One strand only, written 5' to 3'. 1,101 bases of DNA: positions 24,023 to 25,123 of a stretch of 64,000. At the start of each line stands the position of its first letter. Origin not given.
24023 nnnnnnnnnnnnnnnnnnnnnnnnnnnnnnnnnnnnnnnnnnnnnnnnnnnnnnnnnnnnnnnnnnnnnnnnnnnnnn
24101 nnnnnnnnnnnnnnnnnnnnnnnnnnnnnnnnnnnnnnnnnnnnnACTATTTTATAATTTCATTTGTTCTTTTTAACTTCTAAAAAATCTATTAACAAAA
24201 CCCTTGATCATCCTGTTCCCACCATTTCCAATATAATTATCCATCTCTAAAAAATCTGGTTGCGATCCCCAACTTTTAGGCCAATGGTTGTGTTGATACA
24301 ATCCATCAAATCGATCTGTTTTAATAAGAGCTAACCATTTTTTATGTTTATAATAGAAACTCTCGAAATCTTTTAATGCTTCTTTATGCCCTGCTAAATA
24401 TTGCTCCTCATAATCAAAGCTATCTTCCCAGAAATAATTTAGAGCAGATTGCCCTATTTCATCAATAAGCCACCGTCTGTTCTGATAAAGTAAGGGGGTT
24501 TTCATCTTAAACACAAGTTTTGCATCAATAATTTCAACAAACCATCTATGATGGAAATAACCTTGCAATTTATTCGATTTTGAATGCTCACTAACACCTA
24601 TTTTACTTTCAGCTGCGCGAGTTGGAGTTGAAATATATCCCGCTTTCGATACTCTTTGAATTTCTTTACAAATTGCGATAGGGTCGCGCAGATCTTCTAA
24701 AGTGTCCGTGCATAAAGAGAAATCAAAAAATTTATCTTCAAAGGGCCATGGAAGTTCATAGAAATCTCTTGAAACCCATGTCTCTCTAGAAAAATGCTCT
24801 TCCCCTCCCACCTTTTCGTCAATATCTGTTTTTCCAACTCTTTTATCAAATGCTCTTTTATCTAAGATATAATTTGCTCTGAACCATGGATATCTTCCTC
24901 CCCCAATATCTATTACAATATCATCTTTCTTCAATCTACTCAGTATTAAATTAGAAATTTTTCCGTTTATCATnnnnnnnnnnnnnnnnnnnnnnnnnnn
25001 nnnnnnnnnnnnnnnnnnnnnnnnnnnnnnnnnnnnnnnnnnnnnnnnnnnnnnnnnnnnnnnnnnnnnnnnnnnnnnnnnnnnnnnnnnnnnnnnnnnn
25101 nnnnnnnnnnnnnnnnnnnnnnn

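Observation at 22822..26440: Five SAM methyltransferase genes in a row, bracketed by GT4 genes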

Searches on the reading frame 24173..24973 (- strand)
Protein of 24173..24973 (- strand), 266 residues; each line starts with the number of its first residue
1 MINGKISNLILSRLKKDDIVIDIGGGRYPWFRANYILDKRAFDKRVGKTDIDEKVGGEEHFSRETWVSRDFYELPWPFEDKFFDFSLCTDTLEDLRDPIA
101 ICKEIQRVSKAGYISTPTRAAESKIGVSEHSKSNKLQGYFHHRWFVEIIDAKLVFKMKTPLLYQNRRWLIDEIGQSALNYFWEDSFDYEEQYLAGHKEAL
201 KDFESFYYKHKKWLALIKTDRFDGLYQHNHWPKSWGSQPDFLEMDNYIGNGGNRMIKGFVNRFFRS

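Call 5: search_protein_families(library=pfam, proteins=[window:24173-24973:-], max_evalue=0.01)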
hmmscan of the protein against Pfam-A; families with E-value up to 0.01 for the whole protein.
window:24173-24973:- (266 aa): 2 families
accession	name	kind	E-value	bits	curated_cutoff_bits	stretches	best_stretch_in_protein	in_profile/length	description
PF08241.18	Methyltransf_11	-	7.2e-06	27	21.2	1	45-112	20-90/95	Methyltransferase domain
PF13489.12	Methyltransf_23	-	0.00022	21.4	27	1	11-119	17-121/164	Methyltransferase domain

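Call 6: search_protein_families(library=ncbifam, proteins=[window:24173-24973:-], max_evalue=0.01)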
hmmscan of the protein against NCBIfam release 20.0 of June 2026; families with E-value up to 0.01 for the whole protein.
window:24173-24973:- (266 aa): 1 family
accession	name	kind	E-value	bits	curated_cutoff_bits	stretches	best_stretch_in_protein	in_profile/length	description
TIGR02081.1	metW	equivalog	0.0083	15.7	189.5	0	78-118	71-111/194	methionine biosynthesis protein MetW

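Call 15: find_homologous_proteins(query=window:24173-24973:-)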
Query window:24173-24973:- (266 aa): 86 proteins with E <= 0.001 among 321 candidates.
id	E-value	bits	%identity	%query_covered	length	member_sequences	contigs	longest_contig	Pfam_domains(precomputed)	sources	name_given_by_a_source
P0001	5.9e-183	625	100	100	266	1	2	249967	PF08241.19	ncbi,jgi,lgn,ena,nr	ncbi:methyltransferase domain-containing protein [Patescibacteria group bacterium]|nr:methyltransfer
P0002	2.8e-132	459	74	100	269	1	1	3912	-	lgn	-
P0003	2.1e-129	449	76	93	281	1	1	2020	PF08241.19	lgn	-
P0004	1.6e-128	446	73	94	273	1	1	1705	-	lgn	-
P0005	5.5e-120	418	75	88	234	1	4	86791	-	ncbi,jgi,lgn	-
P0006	2.7e-112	393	68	93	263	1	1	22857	-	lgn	-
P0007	3.5e-98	347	61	92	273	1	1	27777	PF08241.19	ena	-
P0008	1.2e-96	342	61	92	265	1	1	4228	PF08241.19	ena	-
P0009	4.4e-93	330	59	92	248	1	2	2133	PF08241.19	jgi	jgi:hypothetical protein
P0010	4.4e-92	327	53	98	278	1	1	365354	PF08241.19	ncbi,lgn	ncbi:MAG: class I SAM-dependent methyltransferase [Patescibacteria group bacterium]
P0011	1.5e-89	318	54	92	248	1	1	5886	PF13489.13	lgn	-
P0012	5.5e-88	313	50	99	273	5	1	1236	PF13489.13,PF08241.19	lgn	-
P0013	3.6e-87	311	55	92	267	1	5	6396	PF13489.13,PF08241.19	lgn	-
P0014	3.5e-86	307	56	92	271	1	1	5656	PF08241.19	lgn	-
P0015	7.2e-84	300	54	94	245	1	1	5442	PF13489.13,PF08241.19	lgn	-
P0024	2.2e-69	252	47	90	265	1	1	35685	PF08241.19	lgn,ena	-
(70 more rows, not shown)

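Call 18: find_encoding_contigs(protein=P0005, flank=10000, max_places=2)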
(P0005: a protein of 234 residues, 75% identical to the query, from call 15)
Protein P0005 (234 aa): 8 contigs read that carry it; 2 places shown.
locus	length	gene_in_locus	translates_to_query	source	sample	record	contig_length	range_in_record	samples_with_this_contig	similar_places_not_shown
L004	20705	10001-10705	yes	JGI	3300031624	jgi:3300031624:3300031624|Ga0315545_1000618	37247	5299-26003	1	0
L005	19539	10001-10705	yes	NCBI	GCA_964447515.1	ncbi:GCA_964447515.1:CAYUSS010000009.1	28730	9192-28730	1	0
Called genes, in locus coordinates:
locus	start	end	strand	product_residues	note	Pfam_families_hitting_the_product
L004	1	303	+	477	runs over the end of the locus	-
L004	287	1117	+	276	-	PF02475:TRM5-TYW2_MTfase (weak), PF05050:Methyltransf_21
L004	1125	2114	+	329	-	PF13439:Glyco_transf_4 (weak), PF00534:Glycos_transf_1, PF13692:Glyco_trans_1_4 (weak), PF13524:Glyco_trans_1_2 (weak)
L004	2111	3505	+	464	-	PF13231:PMT_2 (weak)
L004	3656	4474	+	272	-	PF01061:ABC2_membrane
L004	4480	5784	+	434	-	PF00005:ABC_tran, PF13304:AAA_21 (faint), PF14524:Wzt_C (weak)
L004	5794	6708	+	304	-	PF01073:3Beta_HSD, PF01370:Epimerase, PF02719:Polysacc_synt_2, PF04321:RmlD_sub_bind, PF05368:NmrA (faint), PF07993:NAD_binding_4 (faint), PF13460:NAD_binding_10, PF16363:GDP_Man_Dehyd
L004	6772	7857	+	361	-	PF13439:Glyco_transf_4, PF20706:GT4-conflict (weak), PF00534:Glycos_transf_1, PF13692:Glyco_trans_1_4, PF13524:Glyco_trans_1_2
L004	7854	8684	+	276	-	PF13489:Methyltransf_23, PF13847:Methyltransf_31, PF08241:Methyltransf_11, PF08242:Methyltransf_12 (weak), PF13649:Methyltransf_25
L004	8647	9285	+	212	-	PF05175:MTS, PF05401:NodS, PF13489:Methyltransf_23, PF07021:MetW, PF13649:Methyltransf_25, PF13847:Methyltransf_31, PF08241:Methyltransf_11, PF08242:Methyltransf_12, +8 more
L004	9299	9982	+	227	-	PF13489:Methyltransf_23, PF08241:Methyltransf_11, PF08242:Methyltransf_12 (faint), PF13649:Methyltransf_25 (faint)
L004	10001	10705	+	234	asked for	-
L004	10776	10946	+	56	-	-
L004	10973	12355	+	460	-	-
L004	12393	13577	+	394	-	PF13489:Methyltransf_23, PF13847:Methyltransf_31 (weak), PF08241:Methyltransf_11, PF08242:Methyltransf_12, PF13649:Methyltransf_25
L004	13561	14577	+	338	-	PF01073:3Beta_HSD, PF01370:Epimerase, PF02719:Polysacc_synt_2 (weak), PF04321:RmlD_sub_bind, PF07993:NAD_binding_4, PF16363:GDP_Man_Dehyd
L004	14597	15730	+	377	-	PF01041:DegT_DnrJ_EryC1, PF01212:Beta_elim_lyase (weak)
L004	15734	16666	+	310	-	PF00551:Formyl_trans_N, PF02911:Formyl_trans_C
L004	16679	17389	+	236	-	PF00535:Glycos_transf_2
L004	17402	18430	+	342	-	-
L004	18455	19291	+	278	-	PF00535:Glycos_transf_2, PF10111:Glyco_tranf_2_2, PF13641:Glyco_tranf_2_3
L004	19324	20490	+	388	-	PF13477:Glyco_trans_4_2, PF13439:Glyco_transf_4, PF13579:Glyco_trans_4_4, PF00534:Glycos_transf_1, PF13692:Glyco_trans_1_4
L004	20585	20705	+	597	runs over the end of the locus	-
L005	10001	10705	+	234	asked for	-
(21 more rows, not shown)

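Call 19: find_encoding_contigs(protein=P0010, flank=10000, max_places=2)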
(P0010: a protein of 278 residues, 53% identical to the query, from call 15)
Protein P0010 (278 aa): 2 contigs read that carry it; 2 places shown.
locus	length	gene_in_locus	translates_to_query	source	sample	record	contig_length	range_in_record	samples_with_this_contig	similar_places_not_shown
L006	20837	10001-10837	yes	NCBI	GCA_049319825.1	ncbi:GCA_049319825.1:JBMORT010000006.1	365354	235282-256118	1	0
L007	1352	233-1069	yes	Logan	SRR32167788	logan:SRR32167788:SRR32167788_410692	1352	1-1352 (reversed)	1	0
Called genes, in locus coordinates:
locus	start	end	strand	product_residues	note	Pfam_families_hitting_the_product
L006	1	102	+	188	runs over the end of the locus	-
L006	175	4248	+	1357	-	-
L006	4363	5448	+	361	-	PF13439:Glyco_transf_4, PF13579:Glyco_trans_4_4, PF00534:Glycos_transf_1, PF13692:Glyco_trans_1_4, PF13524:Glyco_trans_1_2 (weak), PF20706:GT4-conflict (faint)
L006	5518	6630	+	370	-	PF20706:GT4-conflict (weak), PF00534:Glycos_transf_1, PF13692:Glyco_trans_1_4, PF13524:Glyco_trans_1_2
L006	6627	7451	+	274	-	PF13489:Methyltransf_23, PF03848:TehB (weak), PF13847:Methyltransf_31, PF08241:Methyltransf_11, PF08242:Methyltransf_12, PF13649:Methyltransf_25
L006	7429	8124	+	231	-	PF13489:Methyltransf_23 (weak)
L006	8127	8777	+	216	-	PF05175:MTS (weak), PF13489:Methyltransf_23, PF02353:CMAS (weak), PF05401:NodS (weak), PF13649:Methyltransf_25, PF13847:Methyltransf_31, PF08241:Methyltransf_11, PF08242:Methyltransf_12, +1 more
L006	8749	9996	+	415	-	PF01943:Polysacc_synt, PF13440:Polysacc_synt_3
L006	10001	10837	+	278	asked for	PF08241:Methyltransf_11 (weak)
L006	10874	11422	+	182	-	PF01041:DegT_DnrJ_EryC1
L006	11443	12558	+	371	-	PF20706:GT4-conflict (weak), PF00534:Glycos_transf_1, PF13692:Glyco_trans_1_4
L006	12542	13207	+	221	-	PF13489:Methyltransf_23, PF05401:NodS, PF07021:MetW, PF13847:Methyltransf_31, PF08241:Methyltransf_11, PF08242:Methyltransf_12, PF13649:Methyltransf_25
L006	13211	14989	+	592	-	PF12481:DUF3700, PF13522:GATase_6, PF13537:GATase_7, PF00733:Asn_synthase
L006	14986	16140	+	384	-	PF00534:Glycos_transf_1, PF13692:Glyco_trans_1_4, PF13524:Glyco_trans_1_2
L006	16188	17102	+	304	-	PF01073:3Beta_HSD, PF01370:Epimerase, PF02719:Polysacc_synt_2, PF04321:RmlD_sub_bind, PF07993:NAD_binding_4 (faint), PF13460:NAD_binding_10 (weak), PF16363:GDP_Man_Dehyd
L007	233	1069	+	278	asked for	PF08241:Methyltransf_11 (weak)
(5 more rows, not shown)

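Call 27: find_related_loci(query=A1, collection=genome_contigs, flank=10000)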
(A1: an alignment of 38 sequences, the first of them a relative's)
Query A1 (266 aa) in genome_contigs; peptide patterns used: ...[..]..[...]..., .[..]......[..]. (x = any residue, [..] = any of these).
464 stretches matched a pattern; 287 encode a relative of the query (tblastn E <= 1e-3); the best 80 are kept; 80 distinct loci.
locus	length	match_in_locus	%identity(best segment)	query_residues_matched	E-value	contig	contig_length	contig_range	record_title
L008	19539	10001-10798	73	1-266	6e-135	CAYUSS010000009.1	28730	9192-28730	MAG TPA_asm: uncultured Candidatus Saccharibacteria bacterium isolate binchicken_co34_299 genome assembly, contig: NODE_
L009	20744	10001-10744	55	1-248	2e-94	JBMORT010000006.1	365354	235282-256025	MAG: Patescibacteria group bacterium isolate Betzabe_MAG187 MAG187_6, whole genome shotgun sequence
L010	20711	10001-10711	50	1-241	3e-77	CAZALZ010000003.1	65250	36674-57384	MAG TPA_asm: uncultured Gammaproteobacteria bacterium isolate SRP192927_co3_682 genome assembly, contig: NODE_703_length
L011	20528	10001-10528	46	10-192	4e-46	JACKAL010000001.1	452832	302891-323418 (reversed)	MAG: Bdellovibrionaceae bacterium isolate HK-STAS-BDEL-4 HK-STAS-BDEL-4_1, whole genome shotgun sequence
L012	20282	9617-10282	42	1-213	9e-46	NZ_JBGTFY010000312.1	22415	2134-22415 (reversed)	MAG: Nostoc sp. isolate JTS-RE202 k141_1850215, whole genome shotgun sequence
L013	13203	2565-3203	41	10-215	4e-45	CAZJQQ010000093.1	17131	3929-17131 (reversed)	MAG TPA_asm: uncultured Clostridia bacterium isolate SRP119689_co1_191 genome assembly, contig: NODE_4623_length_17131_c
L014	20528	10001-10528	45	10-192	3e-45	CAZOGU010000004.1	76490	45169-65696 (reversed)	MAG TPA_asm: uncultured Pseudobdellovibrionaceae bacterium isolate SRP302895_co1_309 genome assembly, contig: NODE_605_l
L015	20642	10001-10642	41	10-213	8e-45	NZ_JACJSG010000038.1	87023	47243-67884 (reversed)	Anabaena azotica FACHB-119 contig38, whole genome shotgun sequence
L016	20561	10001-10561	44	10-197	2e-43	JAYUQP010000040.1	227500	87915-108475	MAG: Bdellovibrionales bacterium isolate GL114_DN_metabinner_3 GL114_DN_metabinner_3_39, whole genome shotgun sequence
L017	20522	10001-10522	45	10-190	3e-43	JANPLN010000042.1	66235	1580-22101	MAG: Bdellovibrionales bacterium isolate VAR_61_concoct_220 VAR_61_k141_3923045, whole genome shotgun sequence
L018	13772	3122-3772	39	10-216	9e-43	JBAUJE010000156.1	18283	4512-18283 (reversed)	MAG: Coleofasciculaceae cyanobacterium isolate MFD12152_ilm_asm_bin12 k127_33230, whole genome shotgun sequence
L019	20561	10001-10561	43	10-197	9e-43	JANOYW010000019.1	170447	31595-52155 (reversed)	MAG: Bdellovibrionales bacterium isolate VAR_79_metabat_581 VAR_79_k141_4946341, whole genome shotgun sequence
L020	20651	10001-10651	39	10-225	3e-42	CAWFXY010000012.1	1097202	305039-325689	MAG: uncultured Planctomycetota bacterium isolate MFD06714.bin.2.179 genome assembly, contig: contig_12797, whole genome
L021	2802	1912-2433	43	10-190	4e-42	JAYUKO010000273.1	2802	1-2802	MAG: Bdellovibrionales bacterium isolate GFS_9251 GFS_9251_272, whole genome shotgun sequence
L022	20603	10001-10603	40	5-206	2e-41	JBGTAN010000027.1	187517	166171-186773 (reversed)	MAG: Bdellovibrionota bacterium isolate JTS-AC74 k141_1872244, whole genome shotgun sequence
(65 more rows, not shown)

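Call 36: predict_structure(alignment_id=A1)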
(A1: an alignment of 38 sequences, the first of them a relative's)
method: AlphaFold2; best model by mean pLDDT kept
length: 266 residues; sequences in the alignment: 38
mean_pLDDT: 91.4   pTM: 0.88
mean pLDDT of the five models: 91.4, 91.3, 90.9, 89.8, 89.9
residues with pLDDT >= 90: 216; 70-90: 22; 50-70: 21; < 50: 7
segments of 3 or more residues with pLDDT < 50: 249-255
pLDDT, mean of each block of 10 residues (from residue 1): 92 96 96 98 94 79 97 97 98 97 99 98 94 95 97 97 97 95 98 96 98 88 77 93 72 54 64
secondary structure, 60 per line:
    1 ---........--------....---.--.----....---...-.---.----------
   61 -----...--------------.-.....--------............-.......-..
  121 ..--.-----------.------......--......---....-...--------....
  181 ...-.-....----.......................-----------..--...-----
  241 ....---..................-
elements in order: H4-11 E20-23 E35-38 E66-68 E85-89 H98-108 E111-117 H119-122 E144-149 E152-157 H161-164 E177-183 E187-190 H195-217 H241-244 H248-265

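Call 38: fold_search(model_id=the predicted structure, library=pdb)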
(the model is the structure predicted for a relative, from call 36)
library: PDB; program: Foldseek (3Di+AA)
matches with E <= 10: 869; with E <= 0.001: 36
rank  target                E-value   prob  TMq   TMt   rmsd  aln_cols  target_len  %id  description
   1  3l8d                  5.5e-06  1.00  0.34  0.43   4.8       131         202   21  Crystal structure of methyltransferase from Bacillus Thuringiensis (released 2010-01-12)
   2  3cc8                  7.5e-06  1.00  0.31  0.37   6.4       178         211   18  Crystal structure of a putative methyltransferase (bce_1332) from bacillus cereus atcc 10987 at 1.64 A resolution (released 2008-03-04)
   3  2p7h_A                1.2e-05  1.00  0.30  0.34   5.4       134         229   14  Crystal structure of a sam dependent methyl-transferase type 12 family protein (eca1738) from pectobacterium atrosepti (released 2007-04-03)
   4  2p7h_B                1.3e-05  1.00  0.30  0.34   5.5       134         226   14  Crystal structure of a sam dependent methyl-transferase type 12 family protein (eca1738) from pectobacterium atrosepti (released 2007-04-03)
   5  2p8j_B                1.5e-05  1.00  0.38  0.47  10.6       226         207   15  Crystal structure of S-adenosylmethionine-dependent methyltransferase (NP_349143.1) from Clostridium acetobutylicum at (released 2007-04-24)
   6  2p7i_A                2.3e-05  1.00  0.30  0.35   5.5       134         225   14  CRYSTAL STRUCTURE OF a SAM dependent methyl-transferase type 12 family protein (ECA1738) FROM PECTOBACTERIUM ATROSEPTI (released 2007-04-03)
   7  3bkw_A                3.5e-05  1.00  0.32  0.38   8.9       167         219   14  Crystal structure of S-adenosylmethionine dependent methyltransferase (NP_104914.1) from Mesorhizobium loti at 1.60 A  (released 2007-12-18)
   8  3bkw_B                4.3e-05  1.00  0.32  0.39   8.4       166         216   13  Crystal structure of S-adenosylmethionine dependent methyltransferase (NP_104914.1) from Mesorhizobium loti at 1.60 A  (released 2007-12-18)
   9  6f5z_A                9.0e-05  1.00  0.30  0.34   4.8       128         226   17  Complex between the Haloferax volcanii Trm112 methyltransferase activator and the Hvo_0019 putative methyltransferase (released 2018-07-11)
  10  3dh0_B                9.0e-05  1.00  0.31  0.41   6.5       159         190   17  Crystal structure of a SAM dependent methyltransferase from Aquifex aeolicus (released 2008-07-15)
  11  1vl5_A                1.0e-04  1.00  0.32  0.37   4.1       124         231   18  CRYSTAL STRUCTURE OF A PUTATIVE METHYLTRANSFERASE (BH2331) FROM BACILLUS HALODURANS C-125 AT 1.95 A RESOLUTION (released 2004-08-17)
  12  2p8j_A                1.1e-04  1.00  0.38  0.47  10.6       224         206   14  Crystal structure of S-adenosylmethionine-dependent methyltransferase (NP_349143.1) from Clostridium acetobutylicum at (released 2007-04-24)
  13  6f5z_B                1.4e-04  1.00  0.30  0.35   4.6       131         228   19  Complex between the Haloferax volcanii Trm112 methyltransferase activator and the Hvo_0019 putative methyltransferase (released 2018-07-11)
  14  3dh0_A                1.6e-04  1.00  0.31  0.42   5.0       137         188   20  Crystal structure of a SAM dependent methyltransferase from Aquifex aeolicus (released 2008-07-15)
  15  3sm3                  1.7e-04  1.00  0.29  0.36   4.6       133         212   22  Crystal Structure of SAM-dependent methyltransferases Q8PUK2_METMA from Methanosarcina mazei. Northeast Structural Genom (released 2011-07-20)
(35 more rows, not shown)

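Call 43: find_encoding_contigs(protein=P0006, flank=10000, max_places=1)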
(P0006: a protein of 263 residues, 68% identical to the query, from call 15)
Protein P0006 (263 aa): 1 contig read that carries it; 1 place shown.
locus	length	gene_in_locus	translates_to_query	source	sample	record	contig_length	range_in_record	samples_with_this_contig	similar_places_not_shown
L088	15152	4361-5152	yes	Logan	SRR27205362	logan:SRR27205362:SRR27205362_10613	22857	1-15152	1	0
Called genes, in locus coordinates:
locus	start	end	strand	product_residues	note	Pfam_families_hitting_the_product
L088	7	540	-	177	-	-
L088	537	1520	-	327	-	PF13948:DUF4215 (weak)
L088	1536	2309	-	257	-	PF06750:A24_N_bact, PF01478:Peptidase_A24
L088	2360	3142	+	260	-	PF01061:ABC2_membrane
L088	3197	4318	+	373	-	PF00005:ABC_tran, PF14524:Wzt_C (weak)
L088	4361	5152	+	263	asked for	-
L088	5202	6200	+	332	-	PF00534:Glycos_transf_1, PF13692:Glyco_trans_1_4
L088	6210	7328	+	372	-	PF01728:FtsJ, PF02353:CMAS, PF08003:Methyltransf_9 (weak), PF13489:Methyltransf_23, PF08241:Methyltransf_11, PF08242:Methyltransf_12, PF13649:Methyltransf_25, PF13847:Methyltransf_31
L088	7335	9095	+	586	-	PF12481:DUF3700 (weak), PF13522:GATase_6, PF13537:GATase_7, PF00733:Asn_synthase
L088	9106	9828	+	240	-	PF03848:TehB (weak), PF13489:Methyltransf_23, PF02353:CMAS (weak), PF07021:MetW, PF13847:Methyltransf_31, PF08241:Methyltransf_11, PF08242:Methyltransf_12, PF13649:Methyltransf_25, +2 more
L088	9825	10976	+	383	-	PF13439:Glyco_transf_4 (weak), PF00534:Glycos_transf_1, PF13692:Glyco_trans_1_4, PF13524:Glyco_trans_1_2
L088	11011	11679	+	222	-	PF13489:Methyltransf_23, PF08241:Methyltransf_11 (weak)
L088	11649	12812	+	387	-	PF13439:Glyco_transf_4, PF00534:Glycos_transf_1, PF13692:Glyco_trans_1_4, PF13524:Glyco_trans_1_2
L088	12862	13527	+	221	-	PF13489:Methyltransf_23, PF01209:Ubie_methyltran (weak), PF05175:MTS, PF07021:MetW, PF13649:Methyltransf_25, PF13847:Methyltransf_31, PF08241:Methyltransf_11, PF08242:Methyltransf_12, +1 more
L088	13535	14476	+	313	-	PF00535:Glycos_transf_2, PF10111:Glyco_tranf_2_2, PF13641:Glyco_tranf_2_3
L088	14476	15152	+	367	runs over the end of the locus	PF00534:Glycos_transf_1, PF13692:Glyco_trans_1_4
